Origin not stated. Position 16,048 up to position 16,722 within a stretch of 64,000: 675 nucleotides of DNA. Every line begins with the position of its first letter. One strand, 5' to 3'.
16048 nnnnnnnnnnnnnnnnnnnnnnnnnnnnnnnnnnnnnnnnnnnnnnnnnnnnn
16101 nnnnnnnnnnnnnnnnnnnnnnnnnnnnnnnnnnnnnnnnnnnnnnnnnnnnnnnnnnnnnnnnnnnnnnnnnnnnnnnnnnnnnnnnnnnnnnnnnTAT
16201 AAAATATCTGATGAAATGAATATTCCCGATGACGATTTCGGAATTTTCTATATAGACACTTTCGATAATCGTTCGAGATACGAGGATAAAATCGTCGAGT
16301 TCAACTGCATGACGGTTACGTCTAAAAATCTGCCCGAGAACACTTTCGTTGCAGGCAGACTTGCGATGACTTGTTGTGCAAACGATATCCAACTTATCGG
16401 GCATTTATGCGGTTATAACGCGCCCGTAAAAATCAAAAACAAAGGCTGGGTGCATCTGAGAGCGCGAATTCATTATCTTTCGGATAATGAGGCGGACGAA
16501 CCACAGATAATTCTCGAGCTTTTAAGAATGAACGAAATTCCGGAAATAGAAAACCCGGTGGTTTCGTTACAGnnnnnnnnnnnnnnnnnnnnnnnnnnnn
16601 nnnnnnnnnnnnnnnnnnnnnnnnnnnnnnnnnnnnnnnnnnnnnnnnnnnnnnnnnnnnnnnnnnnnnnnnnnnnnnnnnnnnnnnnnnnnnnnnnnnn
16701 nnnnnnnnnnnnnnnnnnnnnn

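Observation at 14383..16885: Compact putative metal-handling cluster: hyper-His/Asp/Cys COG0523 GTPase, a degenerate COG0523::DUF1980-like fusion and a convergent Cys-rich mini-protein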

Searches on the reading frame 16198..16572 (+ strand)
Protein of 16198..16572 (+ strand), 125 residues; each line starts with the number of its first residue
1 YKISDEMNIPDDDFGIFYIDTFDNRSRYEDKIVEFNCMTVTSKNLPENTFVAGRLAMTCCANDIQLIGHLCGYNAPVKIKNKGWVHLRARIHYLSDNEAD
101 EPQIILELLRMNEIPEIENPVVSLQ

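Call 46: predict_structure(alignment_id=A2)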
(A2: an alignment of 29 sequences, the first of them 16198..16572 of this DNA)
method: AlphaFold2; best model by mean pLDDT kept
length: 125 residues; sequences in the alignment: 29
mean_pLDDT: 90.9   pTM: 0.83
mean pLDDT of the five models: 90.9, 90.2, 89.5, 89.3, 88.9
residues with pLDDT >= 90: 94; 70-90: 23; 50-70: 5; < 50: 3
segments of 3 or more residues with pLDDT < 50: 1-3
pLDDT, mean of each block of 10 residues (from residue 1): 75 93 93 97 96 87 86 93 98 88 95 94 80
secondary structure, 60 per line:
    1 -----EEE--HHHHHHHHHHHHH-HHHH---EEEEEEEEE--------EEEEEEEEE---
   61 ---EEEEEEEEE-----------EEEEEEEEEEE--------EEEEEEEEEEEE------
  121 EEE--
elements in order: E6-8 H11-23 H25-28 E32-40 E49-57 E64-72 E84-94 E103-114 E121-123

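Call 49: fold_search(model_id=the predicted structure, library=pdb)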
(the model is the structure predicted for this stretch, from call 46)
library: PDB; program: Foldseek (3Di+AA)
matches with E <= 10: 1356; with E <= 0.001: 3
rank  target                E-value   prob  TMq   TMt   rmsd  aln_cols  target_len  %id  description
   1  8d0b_C                3.8e-04  1.00  0.50  0.51   3.9        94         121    5  Human CST-DNA polymerase alpha/primase preinitiation complex bound to 4xTEL-foldback template (released 2022-06-22)
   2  6i52_A                7.0e-04  1.00  0.48  0.49   5.6       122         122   11  Yeast RPA bound to ssDNA (released 2018-12-19)
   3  7uy5_J                9.6e-04  1.00  0.43  0.40   6.2       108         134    9  Tetrahymena telomerase with CST (released 2022-07-13)
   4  1eov                  2.5e-03  1.00  0.41  0.13   6.0       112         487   12  FREE ASPARTYL-TRNA SYNTHETASE (ASPRS) (E.C. 6.1.1.12) FROM YEAST (released 2000-09-24)
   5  6rxu_Ck               2.9e-03  0.99  0.35  0.32   5.5        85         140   10  Cryo-EM structure of the 90S pre-ribosome (Kre33-Noc4) from Chaetomium thermophilum, state B1 (released 2019-08-14)
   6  4o2d_A                3.4e-03  1.00  0.42  0.11   7.0       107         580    6  Crystal structure of aspartyl-tRNA synthetase from Mycobacterium smegmatis with bound aspartic acid (released 2014-01-22)
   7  4j15_A                3.7e-03  1.00  0.42  0.15   6.0       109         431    9  Crystal structure of human cytosolic aspartyl-tRNA synthetase, a component of multi-tRNA synthetase complex (released 2013-05-15)
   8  3kdf_A                3.9e-03  1.00  0.45  0.48   5.1        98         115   12  X-ray Crystal Structure of the Human Replication Protein A Complex from Wheat Germ Cell Free Expression (released 2009-12-01)
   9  1quq_D                4.4e-03  1.00  0.44  0.48   5.2        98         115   12  COMPLEX OF REPLICATION PROTEIN A SUBUNITS RPA14 AND RPA32 (released 1999-08-13)
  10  2pi2_E                4.4e-03  1.00  0.45  0.47   5.1        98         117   12  Full-length Replication protein A subunits RPA14 and RPA32 (released 2007-10-16)
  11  2pqa_D                4.4e-03  1.00  0.43  0.47   5.4        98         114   12  Crystal Structure of Full-length Human RPA 14/32 Heterodimer (released 2007-11-13)
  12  2dud_B                4.4e-03  1.00  0.44  0.57   4.5        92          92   10  Crystal structure of human mitochondrial single-stranded DNA-binding protein(hmtSSB) (released 2007-01-21)
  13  9j9h_AE               4.4e-03  0.99  0.34  0.30   7.1        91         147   11  High-resolution cryo-EM structure of the Plasmodium falciparum 80S ribosome bound to RACK1 and E-tRNA (released 2025-06-04)
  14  8txr_C                4.4e-03  0.97  0.37  0.13   8.1       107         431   10  E. coli ExoVII(H238A) (released 2024-01-31)
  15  2hql_A                4.7e-03  1.00  0.40  0.47   5.5       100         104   11  Crystal structure of a small single-stranded DNA binding protein from Mycoplasma pneumoniae (released 2007-05-01)
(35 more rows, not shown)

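Call 55: search_protein_representatives(protein=window:16198-16572:+)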
Query: 125 residues. Proteins with E-value up to 0.001 (for the whole library): 634; up to 1e-10: 147; up to 1e-30: 9. The best 150 are listed.
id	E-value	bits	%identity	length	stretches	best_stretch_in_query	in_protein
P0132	6.2e-50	184.7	67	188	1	1-124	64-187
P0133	1.1e-37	145.1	78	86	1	40-125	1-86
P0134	1.5e-36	141.5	70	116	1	28-124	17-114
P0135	1.3e-34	135.1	50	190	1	4-124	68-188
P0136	2.4e-34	134.3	48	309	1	1-123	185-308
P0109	4.1e-34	133.6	53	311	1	9-117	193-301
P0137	1.8e-33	131.5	51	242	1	5-124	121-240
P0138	7.0e-33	129.6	49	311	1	7-124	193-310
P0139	3.8e-32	127.2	50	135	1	8-118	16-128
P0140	4.4e-28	114.1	46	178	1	1-118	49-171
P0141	5.4e-26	107.3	45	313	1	4-124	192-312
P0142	6.5e-26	107.1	42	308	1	5-124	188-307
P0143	2.4e-24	102.0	46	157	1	5-105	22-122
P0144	6.5e-24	100.6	41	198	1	7-124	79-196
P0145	8.8e-23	96.9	40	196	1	7-114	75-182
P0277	1.2e-10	57.7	34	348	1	4-120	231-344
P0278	1.2e-10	57.7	31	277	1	5-106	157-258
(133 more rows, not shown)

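Call 60: search_protein_families(library=pfam, proteins=[P0277], max_evalue=0.001)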
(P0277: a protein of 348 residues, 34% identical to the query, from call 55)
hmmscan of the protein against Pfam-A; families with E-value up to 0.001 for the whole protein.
P0277 (348 aa): 2 families
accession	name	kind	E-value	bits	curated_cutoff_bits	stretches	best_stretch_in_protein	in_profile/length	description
PF02492.25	cobW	-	1e-11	45.2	20.7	1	43-209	1-179/180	CobW/HypB/UreG, nucleotide-binding domain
PF21537.2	DUF1980_C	-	2.2e-06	27.8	25.9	1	227-343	17-136/141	DUF1980 C-terminal domain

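Call 62: find_homologous_proteins(query=P0278, max_evalue=0.00001)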
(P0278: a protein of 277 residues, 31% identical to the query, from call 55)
Query P0278 (277 aa): 45 proteins with E <= 0.00001 among 1048 candidates.
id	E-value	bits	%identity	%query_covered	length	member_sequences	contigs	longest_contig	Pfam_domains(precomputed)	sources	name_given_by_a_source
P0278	3.6e-185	632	100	100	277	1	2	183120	PF21537.3,PF09323.16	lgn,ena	-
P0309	3.3e-121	422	65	100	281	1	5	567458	PF21537.3,PF09323.16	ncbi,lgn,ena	-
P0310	3.8e-95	337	53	100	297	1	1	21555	PF21537.3,PF09323.16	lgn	-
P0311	1.3e-89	318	53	100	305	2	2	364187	PF21537.3,PF09323.16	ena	-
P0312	1.9e-84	301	53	100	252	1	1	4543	PF21537.3,PF09323.16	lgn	-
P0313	1.6e-76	275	48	100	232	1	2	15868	PF21537.3,PF09323.16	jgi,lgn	jgi:TIGR03943 family protein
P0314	2.9e-73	265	47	99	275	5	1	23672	PF21537.3,PF09323.16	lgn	-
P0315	1.6e-71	259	43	99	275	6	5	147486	PF21537.3,PF09323.16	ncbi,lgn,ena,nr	ncbi:MAG: TIGR03943 family protein [Ruminococcaceae bacterium]|nr:TIGR03943 family protein [Oscillos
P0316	2.9e-71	258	47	99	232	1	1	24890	PF21537.3,PF09323.16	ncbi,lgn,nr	ncbi:MAG TPA: TIGR03943 family protein [Ruminiclostridium sp.]|nr:TIGR03943 family protein [Ruminicl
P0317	3.2e-71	258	45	100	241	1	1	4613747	PF21537.3,PF09323.16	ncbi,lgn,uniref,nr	ncbi:TIGR03943 family protein [Clostridium sp. BNL1100]|uniref:TIGR03943 family putative permease su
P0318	5.8e-71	257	47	100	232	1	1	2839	PF21537.3,PF09323.16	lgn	-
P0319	7.0e-70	254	47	100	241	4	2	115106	PF21537.3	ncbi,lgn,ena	-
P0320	1.2e-69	253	44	100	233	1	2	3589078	PF21537.3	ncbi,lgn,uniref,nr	ncbi:TIGR03943 family putative permease subunit [Ruminiclostridium josui]|uniref:TIGR03943 family pu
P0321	5.1e-67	244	45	100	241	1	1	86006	PF21537.3,PF09323.16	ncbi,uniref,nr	ncbi:TIGR03943 family putative permease subunit [Ruminiclostridium papyrosolvens]|uniref:DUF1980 dom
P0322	1.3e-66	243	47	100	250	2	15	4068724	PF21537.3,PF09323.16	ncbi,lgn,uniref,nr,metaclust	ncbi:TIGR03943 family putative permease subunit [Ruminiclostridium cellulolyticum]|uniref:TIGR03943 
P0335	4.4e-34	136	52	45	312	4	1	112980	PF21537.3,PF02492.26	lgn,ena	-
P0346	4.1e-25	107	44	45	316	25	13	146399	PF21537.3,PF02492.26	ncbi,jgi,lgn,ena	-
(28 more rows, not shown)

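Call 63: find_encoding_contigs(protein=P0322, flank=6000, max_places=2)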
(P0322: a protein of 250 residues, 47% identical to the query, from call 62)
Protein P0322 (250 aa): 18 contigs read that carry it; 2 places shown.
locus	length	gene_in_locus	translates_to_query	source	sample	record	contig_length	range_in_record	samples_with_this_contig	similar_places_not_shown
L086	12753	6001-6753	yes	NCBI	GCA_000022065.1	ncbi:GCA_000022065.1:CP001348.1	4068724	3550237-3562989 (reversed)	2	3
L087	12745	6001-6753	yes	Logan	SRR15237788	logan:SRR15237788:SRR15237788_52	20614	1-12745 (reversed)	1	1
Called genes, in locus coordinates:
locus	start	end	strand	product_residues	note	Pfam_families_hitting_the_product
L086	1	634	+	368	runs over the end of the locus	PF03845:Spore_permease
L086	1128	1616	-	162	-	-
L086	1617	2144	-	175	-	PF02559:CarD_TRCF_RID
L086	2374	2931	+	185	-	PF13302:Acetyltransf_3, PF13420:Acetyltransf_4 (weak), PF00583:Acetyltransf_1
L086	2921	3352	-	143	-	PF01475:FUR, PF12840:HTH_20 (weak)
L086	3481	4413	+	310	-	PF02492:cobW, PF07683:CobW_C (weak)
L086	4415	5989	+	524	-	PF02492:cobW, PF03773:ArsP_1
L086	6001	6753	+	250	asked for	PF09323:DUF1980 (weak), PF21537:DUF1980_C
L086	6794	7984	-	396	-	PF04041:Glyco_hydro_130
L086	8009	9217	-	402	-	PF07221:GlcNAc_2-epim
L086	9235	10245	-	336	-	PF04041:Glyco_hydro_130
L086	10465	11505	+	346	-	PF00356:LacI, PF00532:Peripla_BP_1, PF13407:Peripla_BP_4, PF13377:Peripla_BP_3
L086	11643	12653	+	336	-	PF00356:LacI, PF00532:Peripla_BP_1, PF13407:Peripla_BP_4 (weak), PF13377:Peripla_BP_3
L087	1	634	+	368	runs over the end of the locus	PF03845:Spore_permease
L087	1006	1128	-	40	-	-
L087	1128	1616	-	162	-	-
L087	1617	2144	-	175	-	PF02559:CarD_TRCF_RID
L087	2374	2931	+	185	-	PF13302:Acetyltransf_3, PF13420:Acetyltransf_4 (weak), PF00583:Acetyltransf_1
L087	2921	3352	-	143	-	PF01475:FUR, PF12840:HTH_20 (weak)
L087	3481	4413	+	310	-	PF02492:cobW, PF07683:CobW_C (weak)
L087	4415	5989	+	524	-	PF02492:cobW, PF03773:ArsP_1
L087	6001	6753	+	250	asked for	PF09323:DUF1980 (weak), PF21537:DUF1980_C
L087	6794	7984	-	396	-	PF04041:Glyco_hydro_130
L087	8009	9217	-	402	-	PF07221:GlcNAc_2-epim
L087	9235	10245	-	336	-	PF04041:Glyco_hydro_130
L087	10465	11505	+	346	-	PF00356:LacI, PF00532:Peripla_BP_1, PF13407:Peripla_BP_4, PF13377:Peripla_BP_3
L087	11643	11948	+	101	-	PF00356:LacI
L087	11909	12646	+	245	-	PF00532:Peripla_BP_1, PF13407:Peripla_BP_4, PF13377:Peripla_BP_3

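Call 64: find_encoding_contigs(protein=P0309, flank=6000, max_places=2)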
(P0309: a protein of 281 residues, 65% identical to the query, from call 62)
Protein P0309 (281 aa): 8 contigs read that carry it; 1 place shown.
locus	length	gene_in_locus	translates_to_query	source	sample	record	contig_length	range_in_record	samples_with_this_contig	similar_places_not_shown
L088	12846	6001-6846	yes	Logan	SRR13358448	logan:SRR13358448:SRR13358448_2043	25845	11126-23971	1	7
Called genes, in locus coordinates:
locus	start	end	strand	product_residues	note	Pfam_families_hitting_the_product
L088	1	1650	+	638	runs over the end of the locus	PF00672:HAMP, PF00512:HisKA, PF02518:HATPase_c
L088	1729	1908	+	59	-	-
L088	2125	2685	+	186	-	PF13302:Acetyltransf_3, PF00583:Acetyltransf_1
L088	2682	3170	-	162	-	PF01475:FUR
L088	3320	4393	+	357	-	PF02492:cobW, PF07683:CobW_C (weak)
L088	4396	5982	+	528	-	PF02492:cobW, PF03773:ArsP_1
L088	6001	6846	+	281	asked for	PF09323:DUF1980 (faint), PF21537:DUF1980_C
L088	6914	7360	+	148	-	PF02639:DUF188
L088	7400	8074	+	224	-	PF02589:LUD_dom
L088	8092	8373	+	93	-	PF04456:DUF503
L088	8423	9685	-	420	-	PF07690:MFS_1, PF13347:MFS_2, PF07690:MFS_1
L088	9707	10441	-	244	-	PF03009:GDPD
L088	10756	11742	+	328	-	PF01625:PMSR, PF01641:SelR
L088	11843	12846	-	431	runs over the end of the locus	PF00089:Trypsin, PF13365:Trypsin_2, PF00595:PDZ, PF13180:PDZ_2, PF17820:PDZ_6 (weak)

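Call 65: find_encoding_contigs(protein=P0315, flank=6000, max_places=2)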
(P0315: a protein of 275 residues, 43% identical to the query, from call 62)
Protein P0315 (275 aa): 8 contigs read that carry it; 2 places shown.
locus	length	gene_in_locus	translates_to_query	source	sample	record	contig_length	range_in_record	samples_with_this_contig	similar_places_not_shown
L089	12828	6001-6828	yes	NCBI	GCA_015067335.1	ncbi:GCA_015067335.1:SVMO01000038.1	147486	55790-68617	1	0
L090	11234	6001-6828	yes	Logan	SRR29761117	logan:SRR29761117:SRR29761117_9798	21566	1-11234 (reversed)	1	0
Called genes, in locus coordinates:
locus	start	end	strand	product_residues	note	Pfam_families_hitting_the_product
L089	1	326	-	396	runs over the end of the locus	PF12791:RsgI_N (weak), PF23750:RsgI_M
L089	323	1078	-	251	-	-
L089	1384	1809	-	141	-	PF01475:FUR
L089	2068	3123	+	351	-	PF02492:cobW, PF07683:CobW_C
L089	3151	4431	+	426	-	PF07907:YibE_F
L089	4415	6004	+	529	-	PF02492:cobW, PF03773:ArsP_1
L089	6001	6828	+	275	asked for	PF09323:DUF1980, PF21537:DUF1980_C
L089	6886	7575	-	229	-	PF20730:YetF_N, PF04239:DUF421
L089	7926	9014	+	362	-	PF07969:Amidohydro_3 (faint), PF01979:Amidohydro_1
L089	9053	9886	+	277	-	PF03575:Peptidase_S51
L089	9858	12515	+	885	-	PF18921:Cyanophycin_syn, PF13535:ATP-grasp_4 (faint), PF02655:ATP-grasp_3 (faint), PF02786:CPSase_L_D2 (weak), PF08443:RimK, PF07478:Dala_Dala_lig_C (weak), PF08245:Mur_ligase_M, PF02875:Mur_ligase_C, +2 more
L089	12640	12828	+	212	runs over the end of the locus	PF00702:Hydrolase, PF12710:HAD (faint), PF13419:HAD_2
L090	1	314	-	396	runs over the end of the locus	PF12791:RsgI_N (weak), PF23750:RsgI_M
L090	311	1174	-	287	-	-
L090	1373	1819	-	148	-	PF01475:FUR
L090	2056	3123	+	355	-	PF02492:cobW, PF07683:CobW_C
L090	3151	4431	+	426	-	PF07907:YibE_F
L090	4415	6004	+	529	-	PF02492:cobW, PF03773:ArsP_1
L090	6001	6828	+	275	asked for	PF09323:DUF1980, PF21537:DUF1980_C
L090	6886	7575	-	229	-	PF20730:YetF_N, PF04239:DUF421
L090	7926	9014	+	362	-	PF07969:Amidohydro_3 (faint), PF01979:Amidohydro_1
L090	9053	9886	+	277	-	PF03575:Peptidase_S51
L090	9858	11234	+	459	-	?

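Call 68: find_encoding_contigs(protein=P0346, flank=6000, max_places=4)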
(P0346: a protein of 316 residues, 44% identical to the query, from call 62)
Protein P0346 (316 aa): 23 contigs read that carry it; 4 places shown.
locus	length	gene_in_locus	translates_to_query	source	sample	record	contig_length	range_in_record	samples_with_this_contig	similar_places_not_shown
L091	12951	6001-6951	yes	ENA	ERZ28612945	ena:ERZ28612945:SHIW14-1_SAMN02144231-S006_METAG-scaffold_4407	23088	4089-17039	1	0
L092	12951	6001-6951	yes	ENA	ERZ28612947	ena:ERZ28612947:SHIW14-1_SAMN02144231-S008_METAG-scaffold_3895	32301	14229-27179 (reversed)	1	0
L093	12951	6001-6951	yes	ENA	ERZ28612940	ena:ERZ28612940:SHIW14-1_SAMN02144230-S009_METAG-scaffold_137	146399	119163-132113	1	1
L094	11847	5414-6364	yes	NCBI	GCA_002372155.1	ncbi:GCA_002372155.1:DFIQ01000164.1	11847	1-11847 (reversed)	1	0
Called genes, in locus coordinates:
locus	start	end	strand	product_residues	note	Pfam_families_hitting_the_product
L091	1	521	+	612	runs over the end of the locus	PF00633:HHH (faint), PF01541:GIY-YIG, PF27096:UvrC_M, PF02151:UVR, PF22920:UvrC_RNaseH, PF08459:UvrC_RNaseH_dom, PF12826:HHH_2, PF14520:HHH_5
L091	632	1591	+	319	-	PF02603:Hpr_kinase_N, PF07085:DRTGG (weak), PF27840:ScmC (weak), PF07475:Hpr_kinase_C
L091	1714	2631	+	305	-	PF01565:FAD_binding_4, PF02873:MurB_C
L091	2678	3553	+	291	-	PF03668:RapZ-like_N, PF22740:PapZ_C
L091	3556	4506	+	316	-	PF14527:LAGLIDADG_WhiA, PF02650:HTH_WhiA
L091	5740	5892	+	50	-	-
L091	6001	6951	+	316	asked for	PF02492:cobW (faint), PF21537:DUF1980_C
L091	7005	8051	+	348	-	PF09297:Zn_ribbon_NUD (weak), PF00293:NUDIX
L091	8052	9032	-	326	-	PF01183:Glyco_hydro_25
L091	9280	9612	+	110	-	PF01478:Peptidase_A24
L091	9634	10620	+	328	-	-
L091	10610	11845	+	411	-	PF00437:T2SSE, PF27713:UCP018868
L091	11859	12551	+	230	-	-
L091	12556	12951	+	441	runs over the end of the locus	PF20578:aBig_2 (weak)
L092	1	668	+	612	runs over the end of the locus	PF00633:HHH (faint), PF01541:GIY-YIG, PF27096:UvrC_M, PF02151:UVR, PF22920:UvrC_RNaseH, PF08459:UvrC_RNaseH_dom, PF12826:HHH_2, PF14520:HHH_5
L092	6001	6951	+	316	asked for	PF02492:cobW (faint), PF21537:DUF1980_C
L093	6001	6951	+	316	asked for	PF02492:cobW (faint), PF21537:DUF1980_C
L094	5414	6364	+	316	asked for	PF02492:cobW (faint), PF21537:DUF1980_C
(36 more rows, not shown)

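Call 69: find_encoding_contigs(protein=P0335, flank=6000, max_places=2)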
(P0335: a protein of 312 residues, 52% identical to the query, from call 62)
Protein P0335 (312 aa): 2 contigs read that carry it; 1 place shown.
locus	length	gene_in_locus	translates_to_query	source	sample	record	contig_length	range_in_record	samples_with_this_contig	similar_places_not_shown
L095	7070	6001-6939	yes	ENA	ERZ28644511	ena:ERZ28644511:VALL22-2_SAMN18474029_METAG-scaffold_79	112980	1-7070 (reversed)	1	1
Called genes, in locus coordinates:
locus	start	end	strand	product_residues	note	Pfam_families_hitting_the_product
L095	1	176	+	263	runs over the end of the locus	PF04060:FeS, PF12837:Fer4_6 (faint), PF13237:Fer4_10 (weak), PF14697:Fer4_21 (weak), PF25160:LdpA_Fe-S-bd (weak), PF12838:Fer4_7 (weak), PF13187:Fer4_9 (weak), PF00037:Fer4 (weak)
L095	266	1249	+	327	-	PF12833:HTH_18, PF00165:HTH_AraC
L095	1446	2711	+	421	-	PF06134:RhaA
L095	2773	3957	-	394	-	PF13786:DUF4179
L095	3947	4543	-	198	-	PF04542:Sigma70_r2, PF08281:Sigma70_r4_2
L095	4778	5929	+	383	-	PF02492:cobW, PF24748:Galaxin_repeat (weak), PF07683:CobW_C (weak)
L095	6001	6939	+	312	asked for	PF02492:cobW, PF21537:DUF1980_C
